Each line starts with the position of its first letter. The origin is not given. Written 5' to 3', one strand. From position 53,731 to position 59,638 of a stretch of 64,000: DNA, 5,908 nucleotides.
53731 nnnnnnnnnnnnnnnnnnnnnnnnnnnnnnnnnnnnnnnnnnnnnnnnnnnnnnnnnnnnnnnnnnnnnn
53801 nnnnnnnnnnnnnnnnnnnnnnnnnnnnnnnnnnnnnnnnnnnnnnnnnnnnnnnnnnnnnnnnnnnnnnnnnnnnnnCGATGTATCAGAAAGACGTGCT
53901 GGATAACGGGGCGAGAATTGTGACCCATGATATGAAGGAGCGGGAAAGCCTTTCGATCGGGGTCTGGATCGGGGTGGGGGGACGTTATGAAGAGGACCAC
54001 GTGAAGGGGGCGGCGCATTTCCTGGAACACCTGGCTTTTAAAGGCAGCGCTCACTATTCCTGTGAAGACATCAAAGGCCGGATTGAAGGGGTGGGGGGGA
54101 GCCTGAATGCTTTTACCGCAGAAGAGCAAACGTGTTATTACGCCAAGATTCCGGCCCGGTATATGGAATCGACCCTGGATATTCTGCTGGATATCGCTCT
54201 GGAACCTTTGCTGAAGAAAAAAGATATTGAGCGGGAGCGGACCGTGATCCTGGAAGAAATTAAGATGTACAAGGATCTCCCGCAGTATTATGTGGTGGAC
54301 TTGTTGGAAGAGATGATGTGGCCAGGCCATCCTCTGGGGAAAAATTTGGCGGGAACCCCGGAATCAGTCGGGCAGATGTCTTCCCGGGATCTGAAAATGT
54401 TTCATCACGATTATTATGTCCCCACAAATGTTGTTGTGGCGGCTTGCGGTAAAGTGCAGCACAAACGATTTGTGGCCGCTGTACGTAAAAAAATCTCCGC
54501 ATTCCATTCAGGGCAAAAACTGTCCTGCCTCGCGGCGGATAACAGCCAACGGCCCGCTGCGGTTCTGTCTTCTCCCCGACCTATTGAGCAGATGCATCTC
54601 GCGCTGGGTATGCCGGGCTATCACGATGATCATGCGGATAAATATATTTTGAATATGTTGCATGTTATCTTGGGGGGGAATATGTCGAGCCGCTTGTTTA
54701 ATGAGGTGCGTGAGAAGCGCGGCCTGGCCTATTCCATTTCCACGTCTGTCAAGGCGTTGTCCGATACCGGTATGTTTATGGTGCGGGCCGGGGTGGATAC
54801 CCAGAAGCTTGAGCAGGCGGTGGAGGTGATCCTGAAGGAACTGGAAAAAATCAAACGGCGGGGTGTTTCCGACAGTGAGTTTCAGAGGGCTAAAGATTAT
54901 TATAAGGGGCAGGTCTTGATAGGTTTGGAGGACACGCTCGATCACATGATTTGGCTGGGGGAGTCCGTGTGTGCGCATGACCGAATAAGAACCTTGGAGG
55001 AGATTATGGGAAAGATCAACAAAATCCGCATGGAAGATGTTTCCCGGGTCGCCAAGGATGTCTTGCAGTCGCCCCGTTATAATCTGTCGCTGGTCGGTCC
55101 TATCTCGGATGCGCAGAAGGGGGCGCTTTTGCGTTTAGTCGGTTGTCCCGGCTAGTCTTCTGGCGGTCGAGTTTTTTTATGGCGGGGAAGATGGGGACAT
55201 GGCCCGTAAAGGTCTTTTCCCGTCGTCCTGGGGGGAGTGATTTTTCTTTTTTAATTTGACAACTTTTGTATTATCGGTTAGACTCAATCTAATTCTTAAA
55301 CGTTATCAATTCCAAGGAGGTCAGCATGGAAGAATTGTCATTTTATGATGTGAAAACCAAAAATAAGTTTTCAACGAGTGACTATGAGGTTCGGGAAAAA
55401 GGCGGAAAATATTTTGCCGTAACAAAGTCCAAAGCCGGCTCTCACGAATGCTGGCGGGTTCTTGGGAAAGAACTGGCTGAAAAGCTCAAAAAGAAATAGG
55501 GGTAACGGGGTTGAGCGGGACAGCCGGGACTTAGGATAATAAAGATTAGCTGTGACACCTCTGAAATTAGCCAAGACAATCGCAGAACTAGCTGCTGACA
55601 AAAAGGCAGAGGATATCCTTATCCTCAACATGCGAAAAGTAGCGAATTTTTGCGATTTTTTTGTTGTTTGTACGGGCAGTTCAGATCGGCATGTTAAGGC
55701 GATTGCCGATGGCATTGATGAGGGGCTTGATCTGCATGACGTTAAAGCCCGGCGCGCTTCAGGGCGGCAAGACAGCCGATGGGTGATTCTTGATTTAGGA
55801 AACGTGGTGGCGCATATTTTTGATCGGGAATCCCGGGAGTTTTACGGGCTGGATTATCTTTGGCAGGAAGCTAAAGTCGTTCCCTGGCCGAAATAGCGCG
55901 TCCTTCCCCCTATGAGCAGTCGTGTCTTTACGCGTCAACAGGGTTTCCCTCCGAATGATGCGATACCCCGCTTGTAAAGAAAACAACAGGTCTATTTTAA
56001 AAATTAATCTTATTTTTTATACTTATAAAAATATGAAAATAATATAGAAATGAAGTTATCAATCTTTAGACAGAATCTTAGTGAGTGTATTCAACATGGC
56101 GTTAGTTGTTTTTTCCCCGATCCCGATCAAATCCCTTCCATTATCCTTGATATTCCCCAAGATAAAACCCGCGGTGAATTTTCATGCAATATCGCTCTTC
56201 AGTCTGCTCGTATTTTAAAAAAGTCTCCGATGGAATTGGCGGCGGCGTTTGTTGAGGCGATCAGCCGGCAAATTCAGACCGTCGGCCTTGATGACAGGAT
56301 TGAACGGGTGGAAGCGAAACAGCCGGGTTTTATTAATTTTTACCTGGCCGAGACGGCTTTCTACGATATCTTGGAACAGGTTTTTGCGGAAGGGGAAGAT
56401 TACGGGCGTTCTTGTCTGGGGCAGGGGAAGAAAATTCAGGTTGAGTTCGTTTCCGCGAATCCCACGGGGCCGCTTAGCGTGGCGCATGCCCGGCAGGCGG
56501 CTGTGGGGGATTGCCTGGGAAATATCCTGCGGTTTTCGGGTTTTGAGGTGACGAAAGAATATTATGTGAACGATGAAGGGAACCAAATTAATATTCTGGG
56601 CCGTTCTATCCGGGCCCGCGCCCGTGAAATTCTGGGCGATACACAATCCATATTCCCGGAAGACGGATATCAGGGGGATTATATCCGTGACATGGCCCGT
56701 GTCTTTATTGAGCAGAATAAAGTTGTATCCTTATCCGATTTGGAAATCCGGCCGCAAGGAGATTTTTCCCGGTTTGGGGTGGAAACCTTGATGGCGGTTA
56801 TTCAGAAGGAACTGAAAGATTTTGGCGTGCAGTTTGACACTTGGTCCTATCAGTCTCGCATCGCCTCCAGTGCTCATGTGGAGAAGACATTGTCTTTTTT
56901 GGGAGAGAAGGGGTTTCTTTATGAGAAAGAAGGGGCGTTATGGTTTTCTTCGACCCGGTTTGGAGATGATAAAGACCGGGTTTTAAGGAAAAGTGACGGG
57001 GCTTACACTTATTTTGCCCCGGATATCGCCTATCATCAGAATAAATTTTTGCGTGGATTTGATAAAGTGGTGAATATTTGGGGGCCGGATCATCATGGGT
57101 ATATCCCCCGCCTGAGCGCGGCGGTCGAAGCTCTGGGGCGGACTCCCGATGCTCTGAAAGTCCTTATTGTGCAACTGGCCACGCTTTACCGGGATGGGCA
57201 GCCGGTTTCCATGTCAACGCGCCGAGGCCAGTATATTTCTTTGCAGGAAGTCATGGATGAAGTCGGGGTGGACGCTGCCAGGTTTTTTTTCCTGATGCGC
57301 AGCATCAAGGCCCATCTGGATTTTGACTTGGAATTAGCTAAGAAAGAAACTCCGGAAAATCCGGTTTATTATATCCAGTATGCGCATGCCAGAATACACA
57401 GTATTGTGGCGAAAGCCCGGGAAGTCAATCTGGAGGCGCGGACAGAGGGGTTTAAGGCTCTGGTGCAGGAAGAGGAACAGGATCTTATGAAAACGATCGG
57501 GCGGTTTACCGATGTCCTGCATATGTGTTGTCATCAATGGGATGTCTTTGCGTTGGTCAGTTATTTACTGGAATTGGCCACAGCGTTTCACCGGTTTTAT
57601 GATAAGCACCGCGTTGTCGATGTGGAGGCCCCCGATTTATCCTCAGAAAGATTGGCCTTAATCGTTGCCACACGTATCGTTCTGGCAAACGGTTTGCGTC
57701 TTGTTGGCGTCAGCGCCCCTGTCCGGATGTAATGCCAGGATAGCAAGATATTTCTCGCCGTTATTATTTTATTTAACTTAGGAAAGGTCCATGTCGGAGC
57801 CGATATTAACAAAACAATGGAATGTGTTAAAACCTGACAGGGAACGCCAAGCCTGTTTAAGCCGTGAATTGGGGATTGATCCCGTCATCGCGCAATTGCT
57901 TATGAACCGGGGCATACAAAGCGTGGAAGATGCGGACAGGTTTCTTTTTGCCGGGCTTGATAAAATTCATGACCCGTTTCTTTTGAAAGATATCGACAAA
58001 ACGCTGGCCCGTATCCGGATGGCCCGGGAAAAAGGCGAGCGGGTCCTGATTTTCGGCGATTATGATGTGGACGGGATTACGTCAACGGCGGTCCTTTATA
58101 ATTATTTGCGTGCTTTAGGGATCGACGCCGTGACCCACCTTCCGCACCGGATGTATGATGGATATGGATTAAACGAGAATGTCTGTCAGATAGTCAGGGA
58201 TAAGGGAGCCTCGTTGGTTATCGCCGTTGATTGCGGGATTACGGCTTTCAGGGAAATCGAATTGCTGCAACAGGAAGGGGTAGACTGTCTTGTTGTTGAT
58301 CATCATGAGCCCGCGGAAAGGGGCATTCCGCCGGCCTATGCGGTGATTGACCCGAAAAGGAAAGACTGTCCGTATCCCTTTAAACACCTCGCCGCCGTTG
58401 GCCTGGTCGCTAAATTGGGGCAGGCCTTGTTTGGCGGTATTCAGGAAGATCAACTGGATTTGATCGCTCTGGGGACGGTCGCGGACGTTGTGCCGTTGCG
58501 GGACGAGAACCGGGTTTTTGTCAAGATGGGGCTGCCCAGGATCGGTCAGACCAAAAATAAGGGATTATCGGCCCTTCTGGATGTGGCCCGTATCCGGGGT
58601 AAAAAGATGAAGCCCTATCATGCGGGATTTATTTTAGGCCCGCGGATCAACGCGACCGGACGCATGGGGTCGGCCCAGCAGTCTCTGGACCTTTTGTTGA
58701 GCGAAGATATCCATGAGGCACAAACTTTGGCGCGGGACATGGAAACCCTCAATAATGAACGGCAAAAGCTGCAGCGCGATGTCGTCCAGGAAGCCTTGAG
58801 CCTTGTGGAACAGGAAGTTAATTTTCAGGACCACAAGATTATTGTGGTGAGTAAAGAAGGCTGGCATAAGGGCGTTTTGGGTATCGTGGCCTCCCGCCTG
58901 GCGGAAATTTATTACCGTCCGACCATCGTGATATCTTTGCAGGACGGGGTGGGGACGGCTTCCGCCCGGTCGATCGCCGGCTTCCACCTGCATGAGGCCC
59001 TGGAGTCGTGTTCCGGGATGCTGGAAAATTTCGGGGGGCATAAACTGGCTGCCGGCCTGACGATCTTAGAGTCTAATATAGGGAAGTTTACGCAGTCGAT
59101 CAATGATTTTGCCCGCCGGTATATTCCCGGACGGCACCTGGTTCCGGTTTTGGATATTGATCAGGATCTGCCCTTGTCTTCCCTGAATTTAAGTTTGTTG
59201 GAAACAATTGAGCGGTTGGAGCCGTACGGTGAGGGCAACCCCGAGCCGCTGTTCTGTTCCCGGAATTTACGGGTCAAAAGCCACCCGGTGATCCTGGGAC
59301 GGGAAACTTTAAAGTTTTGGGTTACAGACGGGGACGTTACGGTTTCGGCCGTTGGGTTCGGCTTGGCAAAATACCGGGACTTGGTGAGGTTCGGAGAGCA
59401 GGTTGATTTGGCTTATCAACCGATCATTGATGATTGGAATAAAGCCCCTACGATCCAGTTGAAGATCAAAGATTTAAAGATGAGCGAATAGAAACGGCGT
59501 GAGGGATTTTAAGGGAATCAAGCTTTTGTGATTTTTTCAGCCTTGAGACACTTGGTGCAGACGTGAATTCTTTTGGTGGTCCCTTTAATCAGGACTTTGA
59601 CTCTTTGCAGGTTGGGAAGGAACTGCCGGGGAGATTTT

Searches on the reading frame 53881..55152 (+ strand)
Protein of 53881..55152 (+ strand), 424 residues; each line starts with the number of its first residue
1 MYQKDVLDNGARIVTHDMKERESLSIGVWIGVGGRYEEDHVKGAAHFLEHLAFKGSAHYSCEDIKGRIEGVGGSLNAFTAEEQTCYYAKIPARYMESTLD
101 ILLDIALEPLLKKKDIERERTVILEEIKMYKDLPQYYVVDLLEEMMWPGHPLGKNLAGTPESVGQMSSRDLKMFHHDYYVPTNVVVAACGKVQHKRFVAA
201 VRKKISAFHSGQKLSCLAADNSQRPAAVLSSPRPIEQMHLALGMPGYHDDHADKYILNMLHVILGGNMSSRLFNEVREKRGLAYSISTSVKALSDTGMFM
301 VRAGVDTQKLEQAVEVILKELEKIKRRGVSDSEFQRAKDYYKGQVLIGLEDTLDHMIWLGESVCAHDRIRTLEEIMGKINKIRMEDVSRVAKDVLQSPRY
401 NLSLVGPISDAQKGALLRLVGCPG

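Call 21: search_protein_families(library=pfam, proteins=[window:53881-55152:+], max_evalue=0.0001)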
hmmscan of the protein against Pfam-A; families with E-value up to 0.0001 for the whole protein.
window:53881-55152:+ (424 aa): 2 families
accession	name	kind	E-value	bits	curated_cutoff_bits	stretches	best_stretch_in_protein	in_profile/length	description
PF00675.25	Peptidase_M16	-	1.4e-39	135.8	22.3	1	13-159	2-148/149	Insulinase (Peptidase family M16)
PF05193.26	Peptidase_M16_C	-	2.4e-39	135.5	23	1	167-339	3-179/181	Peptidase M16 inactive domain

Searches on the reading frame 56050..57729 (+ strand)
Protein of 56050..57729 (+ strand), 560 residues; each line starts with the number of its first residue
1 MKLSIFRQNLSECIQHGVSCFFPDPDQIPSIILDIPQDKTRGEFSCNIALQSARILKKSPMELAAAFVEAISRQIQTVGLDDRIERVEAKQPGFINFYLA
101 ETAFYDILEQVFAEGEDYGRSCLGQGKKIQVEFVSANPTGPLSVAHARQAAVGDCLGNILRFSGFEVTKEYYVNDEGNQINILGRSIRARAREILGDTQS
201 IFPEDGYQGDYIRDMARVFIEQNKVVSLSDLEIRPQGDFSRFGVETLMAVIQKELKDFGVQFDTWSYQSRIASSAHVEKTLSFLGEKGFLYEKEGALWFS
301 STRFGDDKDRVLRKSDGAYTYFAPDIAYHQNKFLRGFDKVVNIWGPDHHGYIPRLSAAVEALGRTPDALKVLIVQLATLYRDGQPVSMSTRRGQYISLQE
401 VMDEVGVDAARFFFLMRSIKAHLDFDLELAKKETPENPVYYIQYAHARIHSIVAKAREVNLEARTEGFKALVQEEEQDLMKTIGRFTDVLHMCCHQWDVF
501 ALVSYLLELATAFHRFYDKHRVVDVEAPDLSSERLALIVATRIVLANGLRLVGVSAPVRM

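Call 21: search_protein_families(library=pfam, proteins=[window:56050-57729:+], max_evalue=0.0001)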
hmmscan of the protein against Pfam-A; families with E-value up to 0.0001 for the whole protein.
window:56050-57729:+ (560 aa): 4 families
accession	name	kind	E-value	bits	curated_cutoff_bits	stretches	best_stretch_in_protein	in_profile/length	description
PF05746.21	DALR_1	-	1.5e-30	106.1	22.3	1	442-560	1-117/117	DALR anticodon binding domain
PF00750.26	tRNA-synt_1d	-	1.7e-22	80.3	23.3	1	110-405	4-298/349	tRNA synthetases class I (R), catalytic domain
PF03485.21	Arg_tRNA_synt_N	-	1.9e-16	60.9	21.5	1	9-99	2-85/85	Arginyl tRNA synthetase N terminal domain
PF09334.17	tRNA-synt_1g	-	7.9e-05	22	20.1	0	387-429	327-368/391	tRNA synthetases class I (M)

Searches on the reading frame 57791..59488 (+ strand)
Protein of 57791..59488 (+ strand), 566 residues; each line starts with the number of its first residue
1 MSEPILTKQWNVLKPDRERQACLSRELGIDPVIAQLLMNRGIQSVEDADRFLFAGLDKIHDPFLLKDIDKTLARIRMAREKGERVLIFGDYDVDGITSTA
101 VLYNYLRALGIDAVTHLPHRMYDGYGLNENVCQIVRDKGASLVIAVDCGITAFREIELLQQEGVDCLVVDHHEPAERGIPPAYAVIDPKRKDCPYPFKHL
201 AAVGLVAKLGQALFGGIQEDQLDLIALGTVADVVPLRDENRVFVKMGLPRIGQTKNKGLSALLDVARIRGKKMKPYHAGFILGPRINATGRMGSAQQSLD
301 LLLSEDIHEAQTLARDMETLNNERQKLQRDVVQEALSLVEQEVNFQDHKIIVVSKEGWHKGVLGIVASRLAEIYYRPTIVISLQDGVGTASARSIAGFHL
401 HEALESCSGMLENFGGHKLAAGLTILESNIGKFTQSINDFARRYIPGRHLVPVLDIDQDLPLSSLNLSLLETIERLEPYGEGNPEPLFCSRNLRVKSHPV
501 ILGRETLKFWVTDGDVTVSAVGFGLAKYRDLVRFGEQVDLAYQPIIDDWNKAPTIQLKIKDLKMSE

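Call 21: search_protein_families(library=pfam, proteins=[window:57791-59488:+], max_evalue=0.0001)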
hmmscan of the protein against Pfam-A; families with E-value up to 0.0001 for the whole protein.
window:57791-59488:+ (566 aa): 3 families
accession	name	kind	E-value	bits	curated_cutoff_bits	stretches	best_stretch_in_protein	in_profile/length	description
PF17768.7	RecJ_OB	-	1.3e-26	93.1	27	1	456-561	1-107/107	RecJ OB domain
PF01368.27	DHH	-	6.7e-24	85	28.1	1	84-229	1-125/125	DHH family, N-terminal domain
PF02272.25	DHHA1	-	1.3e-16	61.3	25.9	1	349-441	3-100/102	DHHA1 domain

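Call 92: find_encoding_contigs(protein=window:57791-59488:+, flank=10000, max_places=1)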
Protein window:57791-59488:+ (566 aa): 2 contigs read that carry it; 1 place shown.
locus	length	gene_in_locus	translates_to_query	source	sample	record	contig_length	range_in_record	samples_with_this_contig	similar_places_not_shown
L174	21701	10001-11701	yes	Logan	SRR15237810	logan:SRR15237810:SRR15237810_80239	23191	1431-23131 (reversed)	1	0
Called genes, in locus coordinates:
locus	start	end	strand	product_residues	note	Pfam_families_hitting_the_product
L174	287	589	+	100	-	-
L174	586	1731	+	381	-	PF04389:Peptidase_M28, PF01546:Peptidase_M20, PF07687:M20_dimer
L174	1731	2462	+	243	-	PF11306:DUF3108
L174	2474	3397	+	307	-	-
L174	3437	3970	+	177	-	-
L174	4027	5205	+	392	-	PF00291:PALP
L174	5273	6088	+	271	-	PF00290:Trp_syntA, PF03437:BtpA (faint), PF00977:His_biosynth (weak)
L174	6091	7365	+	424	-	PF00675:Peptidase_M16, PF05193:Peptidase_M16_C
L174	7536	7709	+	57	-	-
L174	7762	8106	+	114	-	PF02410:RsfS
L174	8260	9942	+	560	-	PF03485:Arg_tRNA_synt_N, PF00750:tRNA-synt_1d, PF05746:DALR_1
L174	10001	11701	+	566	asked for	PF01368:DHH, PF02272:DHHA1, PF17768:RecJ_OB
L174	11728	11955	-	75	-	PF00830:Ribosomal_L28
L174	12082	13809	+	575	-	PF01432:Peptidase_M3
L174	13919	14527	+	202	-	-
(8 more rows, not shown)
